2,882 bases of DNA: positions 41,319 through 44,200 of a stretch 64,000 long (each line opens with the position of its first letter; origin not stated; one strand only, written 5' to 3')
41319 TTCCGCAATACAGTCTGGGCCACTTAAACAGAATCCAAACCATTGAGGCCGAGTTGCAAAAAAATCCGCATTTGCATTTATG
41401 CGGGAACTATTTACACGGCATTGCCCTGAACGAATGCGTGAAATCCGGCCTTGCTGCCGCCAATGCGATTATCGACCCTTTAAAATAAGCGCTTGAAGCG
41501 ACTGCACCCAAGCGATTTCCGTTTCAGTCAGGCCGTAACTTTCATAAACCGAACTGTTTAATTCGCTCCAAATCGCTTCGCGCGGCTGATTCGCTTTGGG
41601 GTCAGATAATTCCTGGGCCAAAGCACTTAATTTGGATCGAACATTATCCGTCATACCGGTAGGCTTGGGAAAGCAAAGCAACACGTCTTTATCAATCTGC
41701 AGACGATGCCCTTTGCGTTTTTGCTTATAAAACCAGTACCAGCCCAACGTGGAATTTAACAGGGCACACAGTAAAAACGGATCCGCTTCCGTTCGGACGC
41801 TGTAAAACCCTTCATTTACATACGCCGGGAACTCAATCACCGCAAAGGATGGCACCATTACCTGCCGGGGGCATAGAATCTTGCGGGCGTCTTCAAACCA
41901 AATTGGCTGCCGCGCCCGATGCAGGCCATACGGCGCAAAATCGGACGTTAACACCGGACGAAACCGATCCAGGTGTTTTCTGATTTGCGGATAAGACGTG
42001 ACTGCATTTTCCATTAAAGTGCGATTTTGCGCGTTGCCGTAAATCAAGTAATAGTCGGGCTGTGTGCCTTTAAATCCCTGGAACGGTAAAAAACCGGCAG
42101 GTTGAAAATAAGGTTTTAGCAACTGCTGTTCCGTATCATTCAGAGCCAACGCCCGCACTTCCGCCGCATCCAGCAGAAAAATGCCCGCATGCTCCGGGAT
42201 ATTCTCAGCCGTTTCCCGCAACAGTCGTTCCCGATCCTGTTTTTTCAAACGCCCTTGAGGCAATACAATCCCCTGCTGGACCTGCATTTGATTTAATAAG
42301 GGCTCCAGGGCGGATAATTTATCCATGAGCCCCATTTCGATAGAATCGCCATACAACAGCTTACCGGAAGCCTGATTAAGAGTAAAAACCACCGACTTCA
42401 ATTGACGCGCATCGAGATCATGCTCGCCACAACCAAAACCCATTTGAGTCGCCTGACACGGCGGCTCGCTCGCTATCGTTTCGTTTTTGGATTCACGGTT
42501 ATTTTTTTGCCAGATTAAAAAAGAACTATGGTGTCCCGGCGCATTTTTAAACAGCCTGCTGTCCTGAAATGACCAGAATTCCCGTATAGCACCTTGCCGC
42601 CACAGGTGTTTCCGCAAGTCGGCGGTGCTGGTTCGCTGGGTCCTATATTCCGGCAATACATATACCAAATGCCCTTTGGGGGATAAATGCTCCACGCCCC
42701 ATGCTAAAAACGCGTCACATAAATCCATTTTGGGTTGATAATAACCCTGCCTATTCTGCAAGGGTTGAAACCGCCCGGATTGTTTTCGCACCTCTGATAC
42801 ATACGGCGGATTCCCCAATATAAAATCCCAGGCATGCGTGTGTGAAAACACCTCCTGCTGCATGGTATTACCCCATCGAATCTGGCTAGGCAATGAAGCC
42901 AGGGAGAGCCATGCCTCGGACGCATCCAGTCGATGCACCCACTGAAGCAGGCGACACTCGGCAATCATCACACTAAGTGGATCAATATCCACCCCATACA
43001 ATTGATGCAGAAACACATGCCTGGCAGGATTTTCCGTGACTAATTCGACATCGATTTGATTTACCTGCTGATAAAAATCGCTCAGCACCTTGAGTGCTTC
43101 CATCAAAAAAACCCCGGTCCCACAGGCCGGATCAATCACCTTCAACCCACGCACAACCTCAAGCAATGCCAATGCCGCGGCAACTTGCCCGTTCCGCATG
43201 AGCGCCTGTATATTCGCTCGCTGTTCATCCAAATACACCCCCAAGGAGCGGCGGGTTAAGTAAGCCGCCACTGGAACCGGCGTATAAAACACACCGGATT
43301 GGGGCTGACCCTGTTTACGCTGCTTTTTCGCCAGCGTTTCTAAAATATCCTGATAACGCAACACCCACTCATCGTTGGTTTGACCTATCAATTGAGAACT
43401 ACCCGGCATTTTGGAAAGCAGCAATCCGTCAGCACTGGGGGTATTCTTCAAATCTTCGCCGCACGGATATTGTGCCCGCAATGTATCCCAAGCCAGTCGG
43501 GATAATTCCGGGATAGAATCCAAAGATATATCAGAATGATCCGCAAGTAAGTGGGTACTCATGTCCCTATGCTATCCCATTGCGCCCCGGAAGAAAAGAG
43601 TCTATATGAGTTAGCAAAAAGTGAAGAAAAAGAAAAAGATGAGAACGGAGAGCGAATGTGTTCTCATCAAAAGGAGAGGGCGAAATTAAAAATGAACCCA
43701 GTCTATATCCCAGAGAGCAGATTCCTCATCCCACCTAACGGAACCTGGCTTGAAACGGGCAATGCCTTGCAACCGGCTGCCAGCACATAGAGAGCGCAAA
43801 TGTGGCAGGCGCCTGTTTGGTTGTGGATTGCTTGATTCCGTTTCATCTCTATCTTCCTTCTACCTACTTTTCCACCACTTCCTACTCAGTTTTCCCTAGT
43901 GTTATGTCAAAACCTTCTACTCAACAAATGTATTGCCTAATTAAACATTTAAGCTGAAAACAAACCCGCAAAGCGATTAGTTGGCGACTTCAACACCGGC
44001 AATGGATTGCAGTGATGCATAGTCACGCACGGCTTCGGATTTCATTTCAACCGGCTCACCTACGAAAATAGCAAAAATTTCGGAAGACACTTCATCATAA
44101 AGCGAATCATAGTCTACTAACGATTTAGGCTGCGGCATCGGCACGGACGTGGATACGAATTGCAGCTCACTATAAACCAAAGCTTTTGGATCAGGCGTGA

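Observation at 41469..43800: Orphan Eco57I/TaqI-family N6-adenine methyltransferase at the island edge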

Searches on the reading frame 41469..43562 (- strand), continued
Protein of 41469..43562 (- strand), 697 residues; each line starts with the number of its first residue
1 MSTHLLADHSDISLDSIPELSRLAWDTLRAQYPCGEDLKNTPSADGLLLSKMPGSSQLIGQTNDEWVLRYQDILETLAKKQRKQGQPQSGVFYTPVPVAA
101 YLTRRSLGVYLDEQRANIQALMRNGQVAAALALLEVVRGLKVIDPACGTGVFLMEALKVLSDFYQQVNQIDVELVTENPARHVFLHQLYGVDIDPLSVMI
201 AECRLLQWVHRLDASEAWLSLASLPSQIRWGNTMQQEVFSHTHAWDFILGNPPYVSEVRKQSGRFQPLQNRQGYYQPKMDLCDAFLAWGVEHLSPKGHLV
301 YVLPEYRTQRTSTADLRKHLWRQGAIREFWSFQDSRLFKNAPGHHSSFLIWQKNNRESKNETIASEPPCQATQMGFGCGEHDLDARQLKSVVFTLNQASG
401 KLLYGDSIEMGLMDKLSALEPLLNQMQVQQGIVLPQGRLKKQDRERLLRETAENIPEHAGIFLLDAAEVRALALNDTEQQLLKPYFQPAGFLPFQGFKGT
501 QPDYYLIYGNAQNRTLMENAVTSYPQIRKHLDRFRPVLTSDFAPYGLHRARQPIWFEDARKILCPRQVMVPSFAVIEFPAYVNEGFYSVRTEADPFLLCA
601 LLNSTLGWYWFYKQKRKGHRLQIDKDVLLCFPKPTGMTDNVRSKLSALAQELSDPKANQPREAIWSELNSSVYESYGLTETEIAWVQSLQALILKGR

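Call 60: search_solved_structures(query=A1, max_evalue=0.001)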
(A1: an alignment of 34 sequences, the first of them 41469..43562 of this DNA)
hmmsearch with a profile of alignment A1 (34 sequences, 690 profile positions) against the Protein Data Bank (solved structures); distinct sequences matched with E-value up to 0.001: 22.
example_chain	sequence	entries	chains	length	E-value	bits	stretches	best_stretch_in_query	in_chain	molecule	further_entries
8cxz_A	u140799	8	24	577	7e-32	113.8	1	135-423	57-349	Site-specific DNA-methyltransferase (adenine-specific)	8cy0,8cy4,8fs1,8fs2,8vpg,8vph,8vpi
7lni_A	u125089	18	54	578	7.3e-32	113.7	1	135-423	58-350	Site-specific DNA-methyltransferase (adenine-specific)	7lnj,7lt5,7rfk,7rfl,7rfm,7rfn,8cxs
9ewz_C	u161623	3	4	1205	4.1e-17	65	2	75-207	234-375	Adenine-specific methyltransferase BrxX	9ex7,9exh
8zek_A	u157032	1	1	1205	4.6e-17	64.8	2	75-207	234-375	site-specific DNA-methyltransferase (adenine-specific)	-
8c45_A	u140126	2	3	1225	5.2e-17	64.6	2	75-210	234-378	site-specific DNA-methyltransferase (adenine-specific)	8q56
7qw5_A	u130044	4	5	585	1.4e-14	56.6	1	174-335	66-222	Modification methylase BseCI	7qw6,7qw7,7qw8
5hr4_C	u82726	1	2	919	1.2e-12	50.2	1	81-290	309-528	MmeI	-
1g38_A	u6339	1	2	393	5.7e-09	38.1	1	236-320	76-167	MODIFICATION METHYLASE TAQI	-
2ibs_A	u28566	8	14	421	5.8e-09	38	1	236-320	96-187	Modification methylase TaqI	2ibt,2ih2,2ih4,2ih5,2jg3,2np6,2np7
1aqi_A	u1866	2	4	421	6.6e-09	37.9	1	236-320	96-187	ADENINE-N6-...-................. TAQI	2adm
1aqj_A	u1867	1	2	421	6.6e-09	37.8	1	236-320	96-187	ADENINE-N6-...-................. TAQI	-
2okc_A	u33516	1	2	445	7.8e-09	37.6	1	135-377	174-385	Type I restriction enzyme StySJI M protein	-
7vru_A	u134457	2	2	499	8.8e-08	34.1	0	217-350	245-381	Site-specific DNA-methyltransferase (adenine-specific)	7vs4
3lkd_A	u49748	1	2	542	1.6e-07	33.3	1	217-353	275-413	Type I restriction-modification system methyltransferase subunit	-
8w0p_A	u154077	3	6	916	4.1e-07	31.9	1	135-354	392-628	RM.BsaXI | site-specific DNA-methyltransferase (adenine-specific)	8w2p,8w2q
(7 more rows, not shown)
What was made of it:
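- A family profile against PDB sequences gives CamA at 7e-32 (call 60).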

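Call 74: search_protein_families(library=phrogs, proteins=[window:41469-43562:-], max_evalue=0.01)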
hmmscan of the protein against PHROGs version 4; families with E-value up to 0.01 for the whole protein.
window:41469-43562:- (697 aa): 6 families
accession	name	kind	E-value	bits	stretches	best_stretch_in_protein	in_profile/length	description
phrog_16674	-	other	1.1e-15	57.5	2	241-359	671-789/1364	DNA methyltransferase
phrog_2713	-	unknown function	2.3e-11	44.4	1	133-327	207-373/520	-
phrog_31645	-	unknown function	5.1e-11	42.4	1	135-332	471-686/1075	-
phrog_9133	-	unknown function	0.00075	18.4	1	241-325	812-878/1259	-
phrog_1600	-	other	0.0025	17.4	1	243-340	128-221/489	DNA methyltransferase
phrog_25988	-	unknown function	0.0053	15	0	137-165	592-620/1429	-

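Call 75: search_protein_representatives(alignment_id=A1)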
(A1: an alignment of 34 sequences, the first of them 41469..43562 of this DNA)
Query: 34 sequences, 690 profile positions. Proteins with E-value up to 0.001 (for the whole library): 35071; up to 1e-10: 16275; up to 1e-30: 1764. The best 150 are listed.
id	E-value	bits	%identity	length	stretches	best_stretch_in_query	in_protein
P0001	8.7e-294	992.6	-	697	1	7-686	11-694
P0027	1.3e-292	988.8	-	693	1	8-688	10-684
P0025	7.1e-283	956.6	-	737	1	11-686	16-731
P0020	2.1e-278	941.8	-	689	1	6-687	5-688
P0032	2.6e-271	918.4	-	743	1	10-688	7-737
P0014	6.8e-255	864.1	-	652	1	73-679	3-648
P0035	1.9e-252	856.1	-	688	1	54-681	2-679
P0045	5.7e-239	811.5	-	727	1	33-685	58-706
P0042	3.9e-237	805.4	-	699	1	16-668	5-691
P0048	3.7e-232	789.0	-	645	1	75-685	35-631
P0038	1.1e-230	784.0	-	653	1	40-679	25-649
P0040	4.8e-227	772.1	-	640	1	52-682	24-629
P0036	3.9e-223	759.1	-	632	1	37-686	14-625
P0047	5.0e-219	745.6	-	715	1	80-682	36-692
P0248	4.9e-209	712.5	-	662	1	78-683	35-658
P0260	8.7e-116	404.4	-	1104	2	232-669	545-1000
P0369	3.3e-85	303.3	-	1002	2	238-681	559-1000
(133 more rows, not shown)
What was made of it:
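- On Type IIG/IIL restriction-modification enzyme: Type IIG-like relatives carry about 330 extra N-terminal residues (call 75).
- Closest known: Type IIG/IIL restriction-modification enzymes. Same: The family profile aligns over positions of about 50-680 with residues of about 330-1000 of such proteins (call 75).
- The family profile aligns end to end with about 1000-aa type IIG-like proteins (call 75). It is homologous to the C-terminal two thirds of type IIG-like proteins (call 75).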

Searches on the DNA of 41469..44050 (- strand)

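Call 21: search_rna_families(source=window, start=43500, end=44050, threshold=evalue, max_evalue=10, show_alignments=2)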
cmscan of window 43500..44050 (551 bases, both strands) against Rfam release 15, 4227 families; matches with E-value up to 10: 5.
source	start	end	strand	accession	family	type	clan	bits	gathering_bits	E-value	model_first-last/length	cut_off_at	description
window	43844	43867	-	RF03036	osmY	Gene; sRNA;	-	16.3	46.9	0.38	1-72/72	no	osmY RNA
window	43622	43714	+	RF02158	NPPA-AS1_3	Gene; lncRNA;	-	15.8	55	0.4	1-108/108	no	NPPA antisense RNA 1 conserved region 3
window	43648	43695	+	RF00736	mir-320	Gene; miRNA;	-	15.7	55.5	1.1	1-76/76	no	mir-320 microRNA precursor family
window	43912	44025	-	RF00396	SNORA13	Gene; snRNA; snoRNA; HACA-box;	CL00028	15.4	53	5.9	1-134/134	no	Small nucleolar RNA SNORA13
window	43752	43773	-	RF01346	CRISPR-DR36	Gene; CRISPR;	-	12.9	38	4.6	1-36/36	no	CRISPR RNA direct repeat element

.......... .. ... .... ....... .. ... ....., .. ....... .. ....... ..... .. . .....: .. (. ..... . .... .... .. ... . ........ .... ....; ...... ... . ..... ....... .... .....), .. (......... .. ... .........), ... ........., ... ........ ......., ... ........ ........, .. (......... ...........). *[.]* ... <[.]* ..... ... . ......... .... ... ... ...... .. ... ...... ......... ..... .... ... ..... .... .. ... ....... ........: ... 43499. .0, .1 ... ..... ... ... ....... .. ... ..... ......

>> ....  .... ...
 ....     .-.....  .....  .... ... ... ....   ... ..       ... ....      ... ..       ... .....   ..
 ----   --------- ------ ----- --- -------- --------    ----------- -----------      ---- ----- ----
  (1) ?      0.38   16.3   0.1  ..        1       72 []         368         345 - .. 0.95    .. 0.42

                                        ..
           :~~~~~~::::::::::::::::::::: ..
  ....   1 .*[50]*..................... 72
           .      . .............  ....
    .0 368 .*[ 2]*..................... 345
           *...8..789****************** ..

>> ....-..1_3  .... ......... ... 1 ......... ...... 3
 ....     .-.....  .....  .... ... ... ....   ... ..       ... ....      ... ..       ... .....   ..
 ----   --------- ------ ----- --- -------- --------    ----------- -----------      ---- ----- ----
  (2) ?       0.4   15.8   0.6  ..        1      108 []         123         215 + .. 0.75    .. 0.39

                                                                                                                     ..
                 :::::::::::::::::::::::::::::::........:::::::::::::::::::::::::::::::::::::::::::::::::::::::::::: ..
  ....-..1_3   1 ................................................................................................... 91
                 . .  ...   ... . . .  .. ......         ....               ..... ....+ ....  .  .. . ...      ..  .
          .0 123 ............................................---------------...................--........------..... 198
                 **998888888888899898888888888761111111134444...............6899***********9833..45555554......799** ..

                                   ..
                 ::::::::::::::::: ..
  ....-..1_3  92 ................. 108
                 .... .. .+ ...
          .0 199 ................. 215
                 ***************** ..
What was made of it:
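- On Any Rfam RNA family (for the upstream element): Only noise at E<=10 in 43500..44050 (call 21).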

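Call 36: build_rna_model(alignment_id=A3)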
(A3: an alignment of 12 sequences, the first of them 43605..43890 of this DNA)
Model R1 built from alignment A3 (12 sequences, 353 columns); structure: RNAalifold consensus.
model positions 288; base pairs 46; branch points 5; effective number of sequences 1.77; information 0.591 bits per position. Calibrated on 0.2 Mb of random sequence (short: E-values are rough).
structure used (alignment columns):
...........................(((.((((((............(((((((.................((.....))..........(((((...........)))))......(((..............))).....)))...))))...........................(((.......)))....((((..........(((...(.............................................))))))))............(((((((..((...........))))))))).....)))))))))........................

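Call 37: search_with_rna_model(model_id=R1, sources=[window, L001, L003, L004, L005, L006, L007, L008, L009, L010, L011, L012, L013, L014, L015, L084, L087, L089, L090, L091, L092], max_evalue=1, make_alignment=true)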
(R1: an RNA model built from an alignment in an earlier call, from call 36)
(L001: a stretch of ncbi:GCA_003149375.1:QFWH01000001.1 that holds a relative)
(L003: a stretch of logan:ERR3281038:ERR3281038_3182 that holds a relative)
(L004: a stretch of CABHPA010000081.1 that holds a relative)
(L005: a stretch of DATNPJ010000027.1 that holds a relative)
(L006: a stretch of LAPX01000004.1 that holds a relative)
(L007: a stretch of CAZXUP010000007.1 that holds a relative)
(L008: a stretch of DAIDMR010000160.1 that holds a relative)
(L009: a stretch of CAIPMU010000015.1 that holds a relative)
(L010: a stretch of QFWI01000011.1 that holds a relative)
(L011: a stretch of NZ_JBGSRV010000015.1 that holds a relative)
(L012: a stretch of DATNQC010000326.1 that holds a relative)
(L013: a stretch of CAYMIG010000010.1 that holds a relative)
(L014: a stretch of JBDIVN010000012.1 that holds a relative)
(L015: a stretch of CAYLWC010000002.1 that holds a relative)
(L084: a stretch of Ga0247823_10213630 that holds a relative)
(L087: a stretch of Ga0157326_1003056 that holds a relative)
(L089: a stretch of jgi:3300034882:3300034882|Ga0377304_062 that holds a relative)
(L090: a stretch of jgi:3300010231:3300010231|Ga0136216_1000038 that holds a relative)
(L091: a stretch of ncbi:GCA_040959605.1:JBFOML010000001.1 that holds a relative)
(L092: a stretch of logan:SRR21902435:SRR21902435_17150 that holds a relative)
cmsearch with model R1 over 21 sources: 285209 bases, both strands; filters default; matches with E-value up to 1: 18.
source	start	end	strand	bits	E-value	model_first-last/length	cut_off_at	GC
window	43603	43889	-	334.4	3.5e-89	1-288/288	no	0.46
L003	3580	3866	+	334.1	4.5e-89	1-288/288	no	0.47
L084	321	606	-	331.8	1.8e-88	1-288/288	no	0.46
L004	5642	5925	+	320.8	1.8e-85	1-288/288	no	0.46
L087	770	1053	-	319.9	3.2e-85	1-288/288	no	0.46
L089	4662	4951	+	293.4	5e-78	1-288/288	no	0.47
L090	4608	4902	+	282.2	5.5e-75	1-288/288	no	0.43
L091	4689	4972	+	278.8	4.6e-74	1-288/288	no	0.47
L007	3655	3928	+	249.6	4.1e-66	1-288/288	no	0.47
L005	45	338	+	234.9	4e-62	1-288/288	no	0.48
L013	1682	2007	+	229.2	1.4e-60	1-288/288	no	0.53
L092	4739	4993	+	222.5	9.2e-59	1-288/288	no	0.44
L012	5684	5945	+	78.2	1.6e-19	1-288/288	no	0.5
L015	5620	5966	+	66.1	3.2e-16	1-288/288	no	0.41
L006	5881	5914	+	29.2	3.4e-06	218-253/288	no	0.41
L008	4167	4200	+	29.2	3.4e-06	218-253/288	no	0.44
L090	4226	4293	+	11.9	0.17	1-288/288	no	0.38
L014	1232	1264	+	11.2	0.26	218-253/288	no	0.48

Alignment A4: 18 matches aligned to the model, 463 columns, each read 5' to 3' on its own strand. Consensus structure (alignment columns), stored with it:
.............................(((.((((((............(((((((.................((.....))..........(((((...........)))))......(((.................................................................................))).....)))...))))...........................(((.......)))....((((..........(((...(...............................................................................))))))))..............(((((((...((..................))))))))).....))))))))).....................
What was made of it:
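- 43622..43924 (-): Candidate structured non-coding RNA of about 300 nt, lying between p76 and the methylase promoter. It has a purine-rich 5' part, three CU-rich GCUCUC loop motifs, three GAUGAG motifs and a terminal hairpin. The covariance model finds one copy per locus in 14 loci (call 37).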

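Call 56: search_with_rna_model(model_id=R1, sources=[L093, L094, L002, L016, L017], max_evalue=1)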
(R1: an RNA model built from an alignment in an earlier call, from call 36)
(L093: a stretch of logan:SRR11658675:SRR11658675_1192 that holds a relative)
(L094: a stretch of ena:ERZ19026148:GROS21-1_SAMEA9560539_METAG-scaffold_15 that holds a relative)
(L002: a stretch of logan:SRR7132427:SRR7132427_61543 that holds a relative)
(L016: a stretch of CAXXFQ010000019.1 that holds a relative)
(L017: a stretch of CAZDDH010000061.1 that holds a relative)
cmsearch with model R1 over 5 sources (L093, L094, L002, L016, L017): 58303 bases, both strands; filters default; matches with E-value up to 1: 1.
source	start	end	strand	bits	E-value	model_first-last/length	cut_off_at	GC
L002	2981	3003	+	6.8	0.85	226-250/288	no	0.65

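Call 82: search_rna_families(sources=[L084, L087, L005, L013], threshold=evalue, max_evalue=1)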
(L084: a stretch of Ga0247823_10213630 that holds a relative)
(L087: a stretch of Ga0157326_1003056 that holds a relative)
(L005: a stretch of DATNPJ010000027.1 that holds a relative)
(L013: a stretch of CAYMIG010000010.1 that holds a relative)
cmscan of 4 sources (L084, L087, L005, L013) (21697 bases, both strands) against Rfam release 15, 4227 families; matches with E-value up to 1: 4.
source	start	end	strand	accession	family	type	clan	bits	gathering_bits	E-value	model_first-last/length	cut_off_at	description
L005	7713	7824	+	RF00059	TPP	Cis-reg; riboswitch;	-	66.3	54.3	2.9e-11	1-105/105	no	TPP riboswitch aptamer (THI element)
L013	9683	9796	+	RF00059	TPP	Cis-reg; riboswitch;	-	51.2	54.3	1.4e-07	1-105/105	no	TPP riboswitch aptamer (THI element)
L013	1970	2017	-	RF01100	PK-BYV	Cis-reg;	-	25.3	50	0.13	1-40/40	no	3'-terminal pseudoknot in BYV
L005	3937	3961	+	RF01152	sR1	Gene; snRNA; snoRNA; CD-box;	-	18.1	45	0.95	1-57/57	no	Small nucleolar RNA sR1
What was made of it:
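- On Any Rfam RNA family (for the upstream element): Nothing for the element in L084, L087, L005 or L013 at E<=1 (call 82).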
